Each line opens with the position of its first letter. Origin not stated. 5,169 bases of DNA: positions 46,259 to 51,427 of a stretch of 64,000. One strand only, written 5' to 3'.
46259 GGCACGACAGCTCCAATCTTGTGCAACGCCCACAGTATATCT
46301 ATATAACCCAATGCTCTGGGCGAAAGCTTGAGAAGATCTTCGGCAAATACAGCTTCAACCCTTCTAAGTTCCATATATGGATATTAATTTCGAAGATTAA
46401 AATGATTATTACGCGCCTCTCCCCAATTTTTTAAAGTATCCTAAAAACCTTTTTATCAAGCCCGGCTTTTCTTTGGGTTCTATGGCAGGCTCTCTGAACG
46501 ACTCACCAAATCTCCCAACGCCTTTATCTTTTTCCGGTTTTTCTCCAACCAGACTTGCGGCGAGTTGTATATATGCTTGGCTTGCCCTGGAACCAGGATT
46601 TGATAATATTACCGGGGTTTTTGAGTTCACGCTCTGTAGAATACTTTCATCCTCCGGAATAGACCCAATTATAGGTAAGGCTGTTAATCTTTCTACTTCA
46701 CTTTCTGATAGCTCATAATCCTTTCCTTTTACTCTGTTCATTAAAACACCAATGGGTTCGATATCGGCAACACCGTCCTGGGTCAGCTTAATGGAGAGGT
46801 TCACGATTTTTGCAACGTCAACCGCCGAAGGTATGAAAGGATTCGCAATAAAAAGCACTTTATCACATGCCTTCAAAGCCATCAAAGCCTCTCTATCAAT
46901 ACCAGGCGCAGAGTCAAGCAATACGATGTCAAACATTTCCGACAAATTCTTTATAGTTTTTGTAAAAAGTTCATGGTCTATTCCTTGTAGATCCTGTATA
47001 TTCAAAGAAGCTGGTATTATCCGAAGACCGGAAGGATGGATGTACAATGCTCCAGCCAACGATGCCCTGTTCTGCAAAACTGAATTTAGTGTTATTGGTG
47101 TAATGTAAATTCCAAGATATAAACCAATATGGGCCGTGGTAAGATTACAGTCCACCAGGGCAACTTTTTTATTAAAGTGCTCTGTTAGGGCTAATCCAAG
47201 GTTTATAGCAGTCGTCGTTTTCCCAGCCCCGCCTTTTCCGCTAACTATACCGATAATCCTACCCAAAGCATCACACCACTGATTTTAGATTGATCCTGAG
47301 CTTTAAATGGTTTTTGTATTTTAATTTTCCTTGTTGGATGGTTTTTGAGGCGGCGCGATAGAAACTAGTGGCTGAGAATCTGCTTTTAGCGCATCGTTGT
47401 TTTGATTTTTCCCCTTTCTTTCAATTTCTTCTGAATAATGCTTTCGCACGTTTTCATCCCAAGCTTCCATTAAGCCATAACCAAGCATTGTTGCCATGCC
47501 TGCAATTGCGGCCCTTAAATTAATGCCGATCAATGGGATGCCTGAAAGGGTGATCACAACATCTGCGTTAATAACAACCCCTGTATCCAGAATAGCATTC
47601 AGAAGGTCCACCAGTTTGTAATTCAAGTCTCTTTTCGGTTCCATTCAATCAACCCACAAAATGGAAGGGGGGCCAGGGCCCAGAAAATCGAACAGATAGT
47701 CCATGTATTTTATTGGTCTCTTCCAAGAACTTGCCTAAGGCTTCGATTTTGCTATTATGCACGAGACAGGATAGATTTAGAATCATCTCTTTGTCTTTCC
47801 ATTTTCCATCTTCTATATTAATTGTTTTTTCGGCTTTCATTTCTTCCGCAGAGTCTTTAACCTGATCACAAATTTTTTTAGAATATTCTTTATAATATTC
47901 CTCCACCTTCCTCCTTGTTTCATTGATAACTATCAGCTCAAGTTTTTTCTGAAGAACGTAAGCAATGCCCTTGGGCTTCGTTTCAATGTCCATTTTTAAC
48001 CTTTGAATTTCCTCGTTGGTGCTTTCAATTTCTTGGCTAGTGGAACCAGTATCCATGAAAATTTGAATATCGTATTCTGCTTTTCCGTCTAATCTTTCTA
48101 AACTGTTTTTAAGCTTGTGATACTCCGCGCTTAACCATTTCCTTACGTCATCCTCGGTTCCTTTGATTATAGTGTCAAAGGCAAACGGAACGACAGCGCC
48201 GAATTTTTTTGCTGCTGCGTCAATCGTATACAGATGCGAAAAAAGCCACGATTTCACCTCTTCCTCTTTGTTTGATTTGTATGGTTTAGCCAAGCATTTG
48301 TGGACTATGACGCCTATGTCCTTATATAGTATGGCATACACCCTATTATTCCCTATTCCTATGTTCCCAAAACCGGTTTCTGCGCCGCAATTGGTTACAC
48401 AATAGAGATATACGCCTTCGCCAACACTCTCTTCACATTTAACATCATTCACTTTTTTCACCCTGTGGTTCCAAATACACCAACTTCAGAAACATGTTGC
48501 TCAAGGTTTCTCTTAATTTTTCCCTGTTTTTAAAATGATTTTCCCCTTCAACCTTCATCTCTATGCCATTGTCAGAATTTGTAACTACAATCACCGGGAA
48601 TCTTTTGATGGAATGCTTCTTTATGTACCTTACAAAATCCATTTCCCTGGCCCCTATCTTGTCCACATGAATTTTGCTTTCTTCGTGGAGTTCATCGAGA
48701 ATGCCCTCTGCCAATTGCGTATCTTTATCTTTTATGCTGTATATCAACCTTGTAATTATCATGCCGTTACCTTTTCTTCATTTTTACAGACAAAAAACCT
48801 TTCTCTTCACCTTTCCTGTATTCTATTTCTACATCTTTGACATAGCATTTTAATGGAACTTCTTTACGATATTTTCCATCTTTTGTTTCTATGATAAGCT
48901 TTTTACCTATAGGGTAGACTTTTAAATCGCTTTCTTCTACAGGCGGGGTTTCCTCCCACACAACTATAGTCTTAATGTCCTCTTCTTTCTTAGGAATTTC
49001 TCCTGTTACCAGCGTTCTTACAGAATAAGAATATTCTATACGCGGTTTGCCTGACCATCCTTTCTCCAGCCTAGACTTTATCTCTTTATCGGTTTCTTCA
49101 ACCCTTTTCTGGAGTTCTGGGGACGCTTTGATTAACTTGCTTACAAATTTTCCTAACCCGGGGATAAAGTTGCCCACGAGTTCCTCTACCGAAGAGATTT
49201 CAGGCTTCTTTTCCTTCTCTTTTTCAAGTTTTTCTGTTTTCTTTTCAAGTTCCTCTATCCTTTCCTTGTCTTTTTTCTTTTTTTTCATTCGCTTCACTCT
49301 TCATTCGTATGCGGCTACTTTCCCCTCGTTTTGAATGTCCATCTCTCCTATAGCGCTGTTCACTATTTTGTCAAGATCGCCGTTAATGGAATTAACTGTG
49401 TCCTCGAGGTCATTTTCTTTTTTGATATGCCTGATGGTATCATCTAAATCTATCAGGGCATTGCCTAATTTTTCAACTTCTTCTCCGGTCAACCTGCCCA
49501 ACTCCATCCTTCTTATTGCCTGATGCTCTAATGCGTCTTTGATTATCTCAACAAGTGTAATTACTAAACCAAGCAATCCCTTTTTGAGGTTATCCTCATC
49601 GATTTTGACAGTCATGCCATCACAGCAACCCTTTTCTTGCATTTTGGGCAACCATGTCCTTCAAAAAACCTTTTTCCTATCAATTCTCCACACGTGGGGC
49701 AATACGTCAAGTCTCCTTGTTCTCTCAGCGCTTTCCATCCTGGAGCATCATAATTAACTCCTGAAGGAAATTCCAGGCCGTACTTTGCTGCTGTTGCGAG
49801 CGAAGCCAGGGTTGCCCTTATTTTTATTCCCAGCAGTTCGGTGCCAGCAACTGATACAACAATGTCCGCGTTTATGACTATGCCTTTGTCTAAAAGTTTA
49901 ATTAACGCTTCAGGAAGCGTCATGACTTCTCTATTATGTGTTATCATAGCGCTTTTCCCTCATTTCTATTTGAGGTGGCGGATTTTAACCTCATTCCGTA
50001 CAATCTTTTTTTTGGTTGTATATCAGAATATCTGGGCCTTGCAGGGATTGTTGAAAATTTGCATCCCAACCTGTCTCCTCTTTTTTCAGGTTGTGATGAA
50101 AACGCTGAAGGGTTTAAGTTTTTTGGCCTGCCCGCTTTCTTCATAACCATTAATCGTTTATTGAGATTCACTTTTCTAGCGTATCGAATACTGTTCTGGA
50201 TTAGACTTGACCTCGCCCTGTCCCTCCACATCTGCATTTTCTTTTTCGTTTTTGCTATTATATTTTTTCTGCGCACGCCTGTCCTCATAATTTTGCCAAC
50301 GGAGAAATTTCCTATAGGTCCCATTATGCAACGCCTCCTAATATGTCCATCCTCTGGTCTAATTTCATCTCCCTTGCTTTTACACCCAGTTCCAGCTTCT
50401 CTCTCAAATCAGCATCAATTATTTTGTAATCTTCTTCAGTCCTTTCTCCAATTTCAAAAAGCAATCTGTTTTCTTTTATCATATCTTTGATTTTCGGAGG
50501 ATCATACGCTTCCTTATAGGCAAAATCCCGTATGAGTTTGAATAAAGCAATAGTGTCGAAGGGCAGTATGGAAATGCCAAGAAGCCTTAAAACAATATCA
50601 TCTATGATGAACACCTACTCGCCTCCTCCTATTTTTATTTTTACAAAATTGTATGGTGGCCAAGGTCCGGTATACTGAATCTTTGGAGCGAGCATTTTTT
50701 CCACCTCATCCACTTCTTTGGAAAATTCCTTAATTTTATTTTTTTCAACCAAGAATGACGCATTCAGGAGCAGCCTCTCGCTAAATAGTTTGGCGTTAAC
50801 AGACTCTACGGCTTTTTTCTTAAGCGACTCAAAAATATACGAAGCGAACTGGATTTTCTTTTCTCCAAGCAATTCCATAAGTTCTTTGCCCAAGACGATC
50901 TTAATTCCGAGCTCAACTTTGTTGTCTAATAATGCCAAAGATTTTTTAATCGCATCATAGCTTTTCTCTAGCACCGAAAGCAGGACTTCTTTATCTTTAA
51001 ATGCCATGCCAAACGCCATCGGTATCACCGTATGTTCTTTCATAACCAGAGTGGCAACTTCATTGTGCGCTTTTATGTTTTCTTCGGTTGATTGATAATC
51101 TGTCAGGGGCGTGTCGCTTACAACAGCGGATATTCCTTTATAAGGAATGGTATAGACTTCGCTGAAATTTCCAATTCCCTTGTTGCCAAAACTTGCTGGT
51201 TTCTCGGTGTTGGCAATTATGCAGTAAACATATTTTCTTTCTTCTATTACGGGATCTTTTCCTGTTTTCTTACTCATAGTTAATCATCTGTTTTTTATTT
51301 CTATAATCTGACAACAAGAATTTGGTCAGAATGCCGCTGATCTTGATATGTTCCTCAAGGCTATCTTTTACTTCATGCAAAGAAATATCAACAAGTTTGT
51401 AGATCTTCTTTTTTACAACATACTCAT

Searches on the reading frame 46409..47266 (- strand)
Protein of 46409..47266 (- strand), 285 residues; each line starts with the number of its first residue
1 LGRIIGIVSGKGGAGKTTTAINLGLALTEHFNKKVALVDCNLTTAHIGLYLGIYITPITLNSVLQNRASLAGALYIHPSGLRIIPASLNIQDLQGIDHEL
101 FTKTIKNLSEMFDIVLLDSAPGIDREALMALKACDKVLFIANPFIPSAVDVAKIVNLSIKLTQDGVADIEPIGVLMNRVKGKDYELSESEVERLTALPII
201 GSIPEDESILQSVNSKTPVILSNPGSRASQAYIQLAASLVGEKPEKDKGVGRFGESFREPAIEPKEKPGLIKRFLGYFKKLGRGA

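Call 4: search_protein_families(library=pfam, proteins=[window:46409-47266:-], max_evalue=0.1)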
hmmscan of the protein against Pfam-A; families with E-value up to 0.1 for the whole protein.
window:46409-47266:- (285 aa): 11 families
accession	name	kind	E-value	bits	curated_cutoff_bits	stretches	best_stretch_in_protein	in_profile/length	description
PF01656.29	CbiA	-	5.7e-18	65.5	25.4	1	5-219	1-125/125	CobQ/CobB/MinD/ParA nucleotide binding domain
PF10609.15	ParA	-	4.8e-15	56.1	27.1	2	3-53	4-53/246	NUBPL iron-transfer P-loop NTPase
PF13614.12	AAA_31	-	5.9e-15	56.1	27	1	3-143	2-149/177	AAA domain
PF00142.24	Fer4_NifH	-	2e-07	31.2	25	1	8-55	5-51/271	4Fe-4S iron sulfur cluster binding proteins, NifH/frxC family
PF06564.18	CBP_BcsQ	-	5.4e-06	26.5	21.3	1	9-237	8-231/234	Cellulose biosynthesis protein BcsQ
PF09140.17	MipZ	-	1.2e-05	25.3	20.7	1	5-150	3-135/262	ATPase MipZ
PF02374.21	ArsA_ATPase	-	0.00038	20.2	24.3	1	7-37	5-34/305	Anion-transporting ATPase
PF13500.12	AAA_26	-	0.011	16.1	27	1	157-208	147-193/198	AAA domain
PF13401.12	AAA_22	-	0.017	15.9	27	1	5-46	7-47/130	AAA domain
PF07015.17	VirC1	-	0.044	13.5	24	1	4-40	3-38/231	VirC1 protein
PF13481.12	AAA_25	-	0.062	13.4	27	0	5-29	35-59/195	AAA domain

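Call 6: search_protein_families(library=ncbifam, proteins=[window:46409-47266:-], max_evalue=0.1)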
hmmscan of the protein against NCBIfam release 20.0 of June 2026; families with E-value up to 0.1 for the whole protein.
window:46409-47266:- (285 aa): 30 families (the best 25 are shown)
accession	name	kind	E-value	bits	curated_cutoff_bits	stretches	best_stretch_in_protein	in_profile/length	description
TIGR01969.1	minD_arch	subfamily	1.6e-58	197.8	201.75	1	3-245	1-236/251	cell division ATPase MinD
TIGR01968.1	minD_bact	equivalog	7.4e-34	117.3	212.9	1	3-243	2-240/261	septum site-determining protein MinD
NF008079.0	PRK10818.1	equivalog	7.2e-25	87.8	508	1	1-243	1-250/270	septum site-determining protein MinD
NF041546.1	ParA_partition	equivalog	5e-15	55.6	180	2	4-40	1-36/203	ParA family partition ATPase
NF041136.1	MrpORP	equivalog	2.4e-13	50.1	450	2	4-54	7-56/365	iron-sulfur cluster carrier protein MrpORP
TIGR03371.1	cellulose_yhjQ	equivalog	6.6e-13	48.7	157.85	1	4-239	3-241/246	cellulose biosynthesis protein BcsQ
TIGR03018.1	pepcterm_TyrKin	hypoth_equivalog_domain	5.9e-10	38.8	230.65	1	4-142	37-180/207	XrtA-associated tyrosine autokinase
TIGR03815.1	CpaE_hom_Actino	equivalog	6.8e-10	38.6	154.45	1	2-212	111-314/340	septum site-determining protein Ssd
NF008669.0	PRK11670.1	equivalog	1.7e-08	33.8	348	1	3-52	108-156/369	iron-sulfur cluster carrier protein ApbC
NF047398.1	AAA_KGGVGR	domain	1.3e-07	32.1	90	1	4-42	4-41/190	KGGVGR-motif variant AAA ATPase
NF041283.1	PrgP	equivalog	1.9e-07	30.7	400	1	1-140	1-152/297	ParA superfamily DNA segregation protein PrgP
TIGR01287.1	nifH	equivalog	7.6e-07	28.7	394.35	1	8-41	5-37/275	nitrogenase iron protein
TIGR01007.1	eps_fam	subfamily_domain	1.4e-06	28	108.05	1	4-180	19-191/204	polysaccharide biosynthesis tyrosine autokinase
NF033200.1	F430_CfbC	exception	1.5e-06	27.8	402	1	8-55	5-52/260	Ni-sirohydrochlorin a,c-diamide reductive cyclase ATP-dependent reductase subunit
TIGR03453.1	partition_RepA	equivalog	4.4e-06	25.8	348.45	1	102-172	225-291/387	plasmid partitioning protein RepA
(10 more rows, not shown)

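Call 57: find_homologous_proteins(query=window:46409-47266:-, max_evalue=1e-40)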
Query window:46409-47266:- (285 aa): 78 proteins with E <= 1e-40 among 1931 candidates.
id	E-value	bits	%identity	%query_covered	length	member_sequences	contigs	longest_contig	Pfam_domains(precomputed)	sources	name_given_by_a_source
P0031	1.4e-179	613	100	100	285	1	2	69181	PF00142.25,PF10609.16,PF01656.30,PF13614.13,PF09140.18,PF06564.19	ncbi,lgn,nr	ncbi:MAG: AAA family ATPase [Candidatus Aenigmarchaeota archaeon]|nr:AAA family ATPase [Candidatus A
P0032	1.4e-103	364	70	85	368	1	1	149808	PF00142.25,PF10609.16,PF01656.30,PF13614.13,PF09140.18,PF06564.19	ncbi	-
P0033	4.3e-96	340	70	77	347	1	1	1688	PF00142.25,PF10609.16,PF01656.30,PF13500.13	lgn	-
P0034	1.2e-87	312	59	85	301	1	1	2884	PF00142.25,PF10609.16,PF01656.30,PF13614.13,PF13500.13,PF06564.19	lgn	-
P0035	1.4e-84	302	53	90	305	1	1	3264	PF00142.25,PF10609.16,PF01656.30,PF13614.13,PF09140.18,PF06564.19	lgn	-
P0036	3.7e-84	300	52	96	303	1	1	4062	PF00142.25,PF10609.16,PF01656.30,PF13614.13,PF06564.19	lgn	-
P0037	1.7e-71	259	47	91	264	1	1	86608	PF00142.25,PF10609.16,PF01656.30,PF13614.13,PF06564.19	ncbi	ncbi:MAG: cell division ATPase MinD [Candidatus Aenigmatarchaeota archaeon]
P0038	3.7e-71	258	47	86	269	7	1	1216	PF00142.25,PF10609.16,PF01656.30,PF13614.13,PF13500.13,PF06564.19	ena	-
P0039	1.5e-69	253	54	86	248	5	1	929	PF00142.25,PF10609.16,PF01656.30,PF13614.13,PF13500.13,PF09140.18,PF06564.19,PF02374.22,PF20720.4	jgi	jgi:septum site-determining protein MinD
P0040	2.1e-68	249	46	91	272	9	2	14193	PF00142.25,PF10609.16,PF01656.30,PF13614.13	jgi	jgi:cell division ATPase MinD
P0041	7.9e-67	244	50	89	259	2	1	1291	PF00142.25,PF10609.16,PF01656.30,PF13614.13,PF09140.18,PF06564.19,PF02374.22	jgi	-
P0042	9.2e-67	243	51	85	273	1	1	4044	PF00142.25,PF10609.16,PF01656.30,PF13614.13,PF13500.13,PF09140.18,PF06564.19,PF02374.22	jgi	jgi:septum site-determining protein MinD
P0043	4.9e-66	241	50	85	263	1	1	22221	PF00142.25,PF10609.16,PF01656.30,PF13614.13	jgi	jgi:septum site-determining protein MinD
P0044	5.2e-62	228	47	84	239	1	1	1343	PF00142.25,PF10609.16,PF01656.30,PF13614.13,PF13500.13,PF09140.18,PF06564.19,PF02374.22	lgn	-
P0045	8.4e-61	224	48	84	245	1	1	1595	PF00142.25,PF10609.16,PF01656.30,PF13614.13,PF06564.19,PF02374.22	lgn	-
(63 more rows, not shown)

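Call 58: find_encoding_contigs(protein=P0036, flank=10000)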
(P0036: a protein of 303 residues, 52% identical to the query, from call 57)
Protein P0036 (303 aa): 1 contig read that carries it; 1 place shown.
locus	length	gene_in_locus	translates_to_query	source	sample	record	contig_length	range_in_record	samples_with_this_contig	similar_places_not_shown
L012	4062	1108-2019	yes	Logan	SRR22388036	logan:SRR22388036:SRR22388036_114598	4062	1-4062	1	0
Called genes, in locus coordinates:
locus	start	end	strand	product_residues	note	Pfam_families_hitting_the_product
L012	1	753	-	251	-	?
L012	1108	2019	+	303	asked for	PF00142:Fer4_NifH (faint), PF01656:CbiA, PF06564:CBP_BcsQ (weak), PF10609:ParA, PF13614:AAA_31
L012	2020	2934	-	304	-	-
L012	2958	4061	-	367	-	?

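Call 59: find_encoding_contigs(protein=P0037, flank=10000)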
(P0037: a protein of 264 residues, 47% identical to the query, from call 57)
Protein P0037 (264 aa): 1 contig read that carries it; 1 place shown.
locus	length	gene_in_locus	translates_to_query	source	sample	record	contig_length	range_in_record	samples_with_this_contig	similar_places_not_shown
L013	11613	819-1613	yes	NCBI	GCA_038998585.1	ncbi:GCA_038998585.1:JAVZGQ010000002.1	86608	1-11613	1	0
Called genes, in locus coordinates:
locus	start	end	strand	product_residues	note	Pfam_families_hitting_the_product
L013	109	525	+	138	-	PF14316:DUF4381 (weak)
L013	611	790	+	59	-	-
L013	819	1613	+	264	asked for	PF00142:Fer4_NifH (faint), PF01656:CbiA, PF06564:CBP_BcsQ (faint), PF10609:ParA, PF13614:AAA_31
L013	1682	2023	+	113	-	-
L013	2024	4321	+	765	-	PF02359:CDC48_N, PF02933:CDC48_2 (weak), PF05496:RuvB_N, PF13191:AAA_16 (weak), PF00004:AAA, PF17862:AAA_lid_3, PF00004:AAA, PF17862:AAA_lid_3, +25 more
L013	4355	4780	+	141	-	PF00571:CBS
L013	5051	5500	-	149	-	PF00565:SNase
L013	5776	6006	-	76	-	-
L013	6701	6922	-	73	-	-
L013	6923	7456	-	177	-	PF01965:DJ-1_PfpI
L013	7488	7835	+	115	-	PF01981:PTH2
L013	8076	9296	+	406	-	PF13506:Glyco_transf_21, PF00535:Glycos_transf_2, PF10111:Glyco_tranf_2_2, PF13641:Glyco_tranf_2_3, PF13632:Glyco_trans_2_3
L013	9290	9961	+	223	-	-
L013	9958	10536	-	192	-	-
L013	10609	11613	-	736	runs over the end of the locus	PF05124:S_layer_C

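Call 87: search_protein_families(library=padloc, proteins=[window:46409-47266:-], max_evalue=0.01)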
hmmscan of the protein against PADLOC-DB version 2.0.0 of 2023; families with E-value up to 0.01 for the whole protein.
window:46409-47266:- (285 aa): 0 families

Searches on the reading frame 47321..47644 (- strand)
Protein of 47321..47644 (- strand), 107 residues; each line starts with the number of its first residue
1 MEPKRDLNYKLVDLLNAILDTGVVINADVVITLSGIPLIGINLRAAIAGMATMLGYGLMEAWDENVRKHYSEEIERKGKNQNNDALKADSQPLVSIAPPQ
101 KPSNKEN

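Call 4: search_protein_families(library=pfam, proteins=[window:47321-47644:-], max_evalue=0.1)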
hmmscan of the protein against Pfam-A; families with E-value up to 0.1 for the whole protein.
window:47321-47644:- (107 aa): 1 family
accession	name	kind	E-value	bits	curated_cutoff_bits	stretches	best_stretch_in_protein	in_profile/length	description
PF00741.23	Gas_vesicle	-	7.4e-14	52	25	1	11-48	2-39/39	Gas vesicle protein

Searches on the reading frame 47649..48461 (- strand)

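Call 4: search_protein_families(library=pfam, proteins=[window:47649-48461:-], max_evalue=0.1)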
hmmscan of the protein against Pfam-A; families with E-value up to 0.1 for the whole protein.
window:47649-48461:- (270 aa): 1 family
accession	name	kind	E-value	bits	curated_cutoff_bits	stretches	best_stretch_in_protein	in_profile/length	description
PF06386.16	GvpL_GvpF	-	1.3e-56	192.8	23.6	1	16-269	1-244/245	Gas vesicle synthesis protein GvpL/GvpF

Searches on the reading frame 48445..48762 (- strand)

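Call 4: search_protein_families(library=pfam, proteins=[window:48445-48762:-], max_evalue=0.1)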
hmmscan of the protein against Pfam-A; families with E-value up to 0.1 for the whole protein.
window:48445-48762:- (105 aa): 0 families

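Call 6: search_protein_families(library=ncbifam, proteins=[window:48445-48762:-], max_evalue=0.1)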
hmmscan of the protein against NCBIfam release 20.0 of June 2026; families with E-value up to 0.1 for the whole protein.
window:48445-48762:- (105 aa): 1 family
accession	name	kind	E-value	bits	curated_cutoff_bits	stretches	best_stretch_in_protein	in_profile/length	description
TIGR01126.1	pdi_dom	equivalog_domain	0.098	12.9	107.2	0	23-79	41-96/105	protein disulfide-isomerase domain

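Call 97: search_protein_families(library=pfam, proteins=[window:48445-48762:-], max_evalue=0.01)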
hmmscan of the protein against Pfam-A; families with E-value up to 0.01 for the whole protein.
window:48445-48762:- (105 aa): 0 families

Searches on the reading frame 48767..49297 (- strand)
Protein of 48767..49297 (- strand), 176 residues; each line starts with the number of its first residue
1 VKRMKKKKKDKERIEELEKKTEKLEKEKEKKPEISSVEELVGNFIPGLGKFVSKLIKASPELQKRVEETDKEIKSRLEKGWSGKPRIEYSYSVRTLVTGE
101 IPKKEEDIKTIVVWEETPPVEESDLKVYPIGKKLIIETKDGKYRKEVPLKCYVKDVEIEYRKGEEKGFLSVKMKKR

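Call 4: search_protein_families(library=pfam, proteins=[window:48767-49297:-], max_evalue=0.1)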
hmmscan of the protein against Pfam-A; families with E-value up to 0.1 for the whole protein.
window:48767-49297:- (176 aa): 2 families
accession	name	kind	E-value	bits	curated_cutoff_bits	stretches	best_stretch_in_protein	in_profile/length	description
PF02774.23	Semialdhyde_dhC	-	0.026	15.1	26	1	12-75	28-90/184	Semialdehyde dehydrogenase, dimerisation domain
PF07464.16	ApoLp-III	-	0.075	13.6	36.3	0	11-78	32-97/146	Apolipophorin-III precursor (apoLp-III)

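Call 6: search_protein_families(library=ncbifam, proteins=[window:48767-49297:-], max_evalue=0.1)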
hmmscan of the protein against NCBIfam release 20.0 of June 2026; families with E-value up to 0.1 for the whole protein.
window:48767-49297:- (176 aa): 1 family
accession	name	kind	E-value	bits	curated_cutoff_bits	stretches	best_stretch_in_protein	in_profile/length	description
NF041800.1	Hsp20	equivalog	0.00019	21.1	140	1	108-175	82-149/162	archaeal heat shock protein Hsp20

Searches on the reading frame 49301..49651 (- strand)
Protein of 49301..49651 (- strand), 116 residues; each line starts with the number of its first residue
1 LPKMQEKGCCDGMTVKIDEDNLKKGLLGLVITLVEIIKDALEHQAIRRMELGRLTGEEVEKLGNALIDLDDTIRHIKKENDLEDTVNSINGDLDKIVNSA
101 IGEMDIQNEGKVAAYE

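Call 4: search_protein_families(library=pfam, proteins=[window:49301-49651:-], max_evalue=0.1)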
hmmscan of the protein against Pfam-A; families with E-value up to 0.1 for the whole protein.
window:49301-49651:- (116 aa): 4 families
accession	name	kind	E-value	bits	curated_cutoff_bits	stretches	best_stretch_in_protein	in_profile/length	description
PF05121.17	GvpK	-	2.4e-21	76.1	25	1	15-97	2-82/85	Gas vesicle protein K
PF01166.23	TSC22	-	0.031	14.9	30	1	57-82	14-39/57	TSC-22/dip/bun family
PF00521.26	DNA_topoisoIV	-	0.035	13.4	31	1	41-88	378-425/432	DNA gyrase/topoisomerase IV, subunit A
PF16476.10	DUF5053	-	0.053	13.7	26.6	1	52-77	43-68/71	Domain of unknown function (DUF5053)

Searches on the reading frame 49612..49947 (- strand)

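Call 4: search_protein_families(library=pfam, proteins=[window:49612-49947:-], max_evalue=0.1)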
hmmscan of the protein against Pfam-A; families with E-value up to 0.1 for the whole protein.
window:49612-49947:- (111 aa): 8 families
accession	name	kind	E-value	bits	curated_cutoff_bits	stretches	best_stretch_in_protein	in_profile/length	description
PF00741.23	Gas_vesicle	-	1.3e-12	48.1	25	1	13-48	4-39/39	Gas vesicle protein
PF00130.28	C1_1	-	0.0088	16.3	26.5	1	79-107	10-38/53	Phorbol esters/diacylglycerol binding domain (C1 domain)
PF10601.15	zf-LITAF-like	-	0.021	15.4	23.8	0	82-93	58-69/70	LITAF-like zinc ribbon domain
PF13248.11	Zn_ribbon_3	-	0.049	13.6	27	0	81-89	3-11/26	zinc-ribbon domain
PF12773.13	DZR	-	0.054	14.1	27.3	1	81-108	13-35/45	Double zinc ribbon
PF07191.17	Zn_ribbon_6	-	0.066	13.7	25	1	74-110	10-42/67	Double zinc ribbon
PF01485.27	IBR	-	0.077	13.5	24.3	0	73-106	11-50/65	IBR domain, a half RING-finger domain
PF24458.1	DUF7573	-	0.082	13.3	30.2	0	81-105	12-38/39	Domain of unknown function (DUF7573)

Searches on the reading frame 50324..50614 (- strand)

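Call 25: search_protein_families(library=pfam, proteins=[window:50324-50614:-], max_evalue=0.01)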
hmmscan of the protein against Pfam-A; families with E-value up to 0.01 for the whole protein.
window:50324-50614:- (96 aa): 1 family
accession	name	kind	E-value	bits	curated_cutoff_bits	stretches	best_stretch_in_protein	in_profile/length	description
PF05120.17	GvpG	-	1.4e-08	35.2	30.6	1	22-75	13-66/67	Gas vesicle protein G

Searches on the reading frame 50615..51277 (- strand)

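Call 25: search_protein_families(library=pfam, proteins=[window:50615-51277:-], max_evalue=0.01)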
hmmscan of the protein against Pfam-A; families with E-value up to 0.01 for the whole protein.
window:50615-51277:- (220 aa): 1 family
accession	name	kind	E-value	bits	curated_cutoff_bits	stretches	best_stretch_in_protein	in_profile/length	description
PF06386.16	GvpL_GvpF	-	2.2e-47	162.6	23.6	2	15-131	2-122/245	Gas vesicle synthesis protein GvpL/GvpF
